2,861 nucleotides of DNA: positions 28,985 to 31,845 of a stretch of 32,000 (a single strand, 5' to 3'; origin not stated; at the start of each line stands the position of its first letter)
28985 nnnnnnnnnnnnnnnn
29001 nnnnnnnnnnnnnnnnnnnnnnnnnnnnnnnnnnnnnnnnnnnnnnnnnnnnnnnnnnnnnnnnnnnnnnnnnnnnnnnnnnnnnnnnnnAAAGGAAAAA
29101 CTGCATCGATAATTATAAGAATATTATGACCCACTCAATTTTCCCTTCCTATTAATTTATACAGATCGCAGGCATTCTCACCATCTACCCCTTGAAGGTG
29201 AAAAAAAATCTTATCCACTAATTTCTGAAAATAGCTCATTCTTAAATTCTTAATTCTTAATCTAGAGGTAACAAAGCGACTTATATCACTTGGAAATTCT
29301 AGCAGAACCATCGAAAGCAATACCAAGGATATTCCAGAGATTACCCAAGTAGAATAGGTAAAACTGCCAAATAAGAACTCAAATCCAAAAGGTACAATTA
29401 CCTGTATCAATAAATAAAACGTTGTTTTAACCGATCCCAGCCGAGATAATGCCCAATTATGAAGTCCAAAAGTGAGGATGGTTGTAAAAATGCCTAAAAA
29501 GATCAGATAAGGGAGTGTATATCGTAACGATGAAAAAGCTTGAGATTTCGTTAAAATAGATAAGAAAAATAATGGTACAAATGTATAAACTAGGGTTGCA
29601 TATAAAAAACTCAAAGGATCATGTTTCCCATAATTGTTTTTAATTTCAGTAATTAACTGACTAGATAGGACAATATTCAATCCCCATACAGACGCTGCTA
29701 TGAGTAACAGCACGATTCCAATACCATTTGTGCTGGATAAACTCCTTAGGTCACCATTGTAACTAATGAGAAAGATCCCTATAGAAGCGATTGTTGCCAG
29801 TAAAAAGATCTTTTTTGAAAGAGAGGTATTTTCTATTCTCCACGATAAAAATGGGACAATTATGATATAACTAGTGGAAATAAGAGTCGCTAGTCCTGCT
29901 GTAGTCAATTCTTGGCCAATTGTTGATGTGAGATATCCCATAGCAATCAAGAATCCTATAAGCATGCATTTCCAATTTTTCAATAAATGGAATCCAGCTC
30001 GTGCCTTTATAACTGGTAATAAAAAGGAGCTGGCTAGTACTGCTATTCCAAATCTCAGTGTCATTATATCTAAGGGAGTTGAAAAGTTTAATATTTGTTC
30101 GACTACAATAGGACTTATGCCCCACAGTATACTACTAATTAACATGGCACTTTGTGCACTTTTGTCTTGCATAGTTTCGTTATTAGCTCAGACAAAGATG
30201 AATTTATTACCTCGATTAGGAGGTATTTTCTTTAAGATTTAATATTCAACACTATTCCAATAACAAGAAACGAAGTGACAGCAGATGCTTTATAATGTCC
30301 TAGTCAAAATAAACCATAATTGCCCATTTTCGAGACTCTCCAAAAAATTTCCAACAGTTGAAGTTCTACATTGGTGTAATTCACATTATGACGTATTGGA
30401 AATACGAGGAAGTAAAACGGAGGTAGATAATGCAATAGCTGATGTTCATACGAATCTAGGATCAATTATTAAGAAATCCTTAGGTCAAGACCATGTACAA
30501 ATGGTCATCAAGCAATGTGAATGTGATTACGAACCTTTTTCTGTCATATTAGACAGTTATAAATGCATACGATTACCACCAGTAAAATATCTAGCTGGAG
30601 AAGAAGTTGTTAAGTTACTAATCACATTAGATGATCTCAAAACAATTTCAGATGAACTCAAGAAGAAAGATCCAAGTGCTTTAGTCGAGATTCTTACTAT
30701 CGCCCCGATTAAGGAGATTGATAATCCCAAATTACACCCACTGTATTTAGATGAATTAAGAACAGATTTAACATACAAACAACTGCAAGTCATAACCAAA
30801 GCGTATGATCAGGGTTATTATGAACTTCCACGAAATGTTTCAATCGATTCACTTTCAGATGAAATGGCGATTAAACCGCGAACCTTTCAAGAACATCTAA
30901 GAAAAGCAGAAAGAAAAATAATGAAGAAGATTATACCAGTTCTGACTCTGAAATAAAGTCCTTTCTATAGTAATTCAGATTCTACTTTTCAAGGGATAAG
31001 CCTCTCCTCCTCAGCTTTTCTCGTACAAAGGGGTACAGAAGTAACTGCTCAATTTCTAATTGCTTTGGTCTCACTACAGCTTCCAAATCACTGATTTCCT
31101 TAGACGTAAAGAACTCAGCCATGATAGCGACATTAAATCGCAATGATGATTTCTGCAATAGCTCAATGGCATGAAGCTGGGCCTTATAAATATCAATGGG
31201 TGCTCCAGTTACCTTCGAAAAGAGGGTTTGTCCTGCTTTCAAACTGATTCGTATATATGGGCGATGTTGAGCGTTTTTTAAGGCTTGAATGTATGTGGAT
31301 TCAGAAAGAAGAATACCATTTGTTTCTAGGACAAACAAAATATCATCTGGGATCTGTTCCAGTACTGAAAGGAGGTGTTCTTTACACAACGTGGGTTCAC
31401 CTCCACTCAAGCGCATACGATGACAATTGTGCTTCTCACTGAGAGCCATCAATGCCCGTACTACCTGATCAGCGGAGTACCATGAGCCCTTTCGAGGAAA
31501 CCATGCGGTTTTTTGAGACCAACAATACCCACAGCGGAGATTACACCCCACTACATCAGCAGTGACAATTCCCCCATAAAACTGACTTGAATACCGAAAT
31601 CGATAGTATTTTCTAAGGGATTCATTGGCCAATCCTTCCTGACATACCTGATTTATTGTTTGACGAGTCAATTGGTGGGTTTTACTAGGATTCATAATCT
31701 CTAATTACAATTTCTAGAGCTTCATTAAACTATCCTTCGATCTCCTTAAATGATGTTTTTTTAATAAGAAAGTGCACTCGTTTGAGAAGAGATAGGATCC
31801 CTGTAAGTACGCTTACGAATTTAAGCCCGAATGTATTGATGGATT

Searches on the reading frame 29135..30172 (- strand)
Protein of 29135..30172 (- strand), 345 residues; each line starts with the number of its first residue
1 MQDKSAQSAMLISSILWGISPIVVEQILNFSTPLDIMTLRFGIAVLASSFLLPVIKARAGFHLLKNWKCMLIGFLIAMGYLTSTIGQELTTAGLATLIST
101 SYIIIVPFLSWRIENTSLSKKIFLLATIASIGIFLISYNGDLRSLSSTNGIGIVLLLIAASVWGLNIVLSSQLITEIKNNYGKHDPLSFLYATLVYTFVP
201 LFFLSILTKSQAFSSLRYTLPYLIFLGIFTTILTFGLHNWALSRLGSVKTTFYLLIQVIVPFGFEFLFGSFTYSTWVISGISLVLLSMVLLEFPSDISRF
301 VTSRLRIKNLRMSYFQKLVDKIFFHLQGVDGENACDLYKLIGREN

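Call 8: search_protein_families(library=pfam, proteins=[window:29135-30172:-])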
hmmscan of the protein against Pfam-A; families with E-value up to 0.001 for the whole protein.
window:29135-30172:- (345 aa): 1 family
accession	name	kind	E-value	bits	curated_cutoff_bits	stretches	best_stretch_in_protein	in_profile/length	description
PF00892.27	EamA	-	3.1e-21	76.5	28.2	2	8-137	5-134/135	EamA-like transporter family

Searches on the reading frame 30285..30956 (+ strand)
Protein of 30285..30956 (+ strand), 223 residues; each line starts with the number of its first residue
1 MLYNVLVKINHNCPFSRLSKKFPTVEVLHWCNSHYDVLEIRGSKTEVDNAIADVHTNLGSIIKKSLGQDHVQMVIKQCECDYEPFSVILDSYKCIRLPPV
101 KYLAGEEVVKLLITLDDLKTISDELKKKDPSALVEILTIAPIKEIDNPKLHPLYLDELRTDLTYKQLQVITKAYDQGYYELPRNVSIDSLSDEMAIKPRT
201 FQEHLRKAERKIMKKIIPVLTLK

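Call 8: search_protein_families(library=pfam, proteins=[window:30285-30956:+])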
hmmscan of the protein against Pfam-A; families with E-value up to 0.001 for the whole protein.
window:30285-30956:+ (223 aa): 2 families
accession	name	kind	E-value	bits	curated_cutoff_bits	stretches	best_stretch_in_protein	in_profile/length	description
PF04967.18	HTH_10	-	2.3e-20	72.6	23.1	1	162-214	1-53/53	HTH DNA binding domain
PF24280.2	HVO_A0563_N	-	7.4e-14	52.3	27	1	7-131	4-127/145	HVO_A0563, N-terminal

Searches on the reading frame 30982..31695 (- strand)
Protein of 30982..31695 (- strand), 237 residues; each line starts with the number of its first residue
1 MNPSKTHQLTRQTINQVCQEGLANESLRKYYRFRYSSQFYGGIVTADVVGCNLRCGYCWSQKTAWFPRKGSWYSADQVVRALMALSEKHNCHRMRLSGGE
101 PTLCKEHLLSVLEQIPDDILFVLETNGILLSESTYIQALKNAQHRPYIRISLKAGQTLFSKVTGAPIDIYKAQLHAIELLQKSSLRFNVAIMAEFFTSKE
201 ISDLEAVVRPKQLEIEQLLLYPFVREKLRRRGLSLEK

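Call 8: search_protein_families(library=pfam, proteins=[window:30982-31695:-])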
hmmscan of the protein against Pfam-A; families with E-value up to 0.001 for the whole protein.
window:30982-31695:- (237 aa): 2 families
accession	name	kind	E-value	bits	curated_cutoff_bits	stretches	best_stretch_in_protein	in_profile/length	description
PF04055.27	Radical_SAM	-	2.3e-18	67.3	29.5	1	49-186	5-142/166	Radical SAM superfamily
PF13353.11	Fer4_12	-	7.7e-09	36.4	22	1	45-131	9-95/137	4Fe-4S single cluster domain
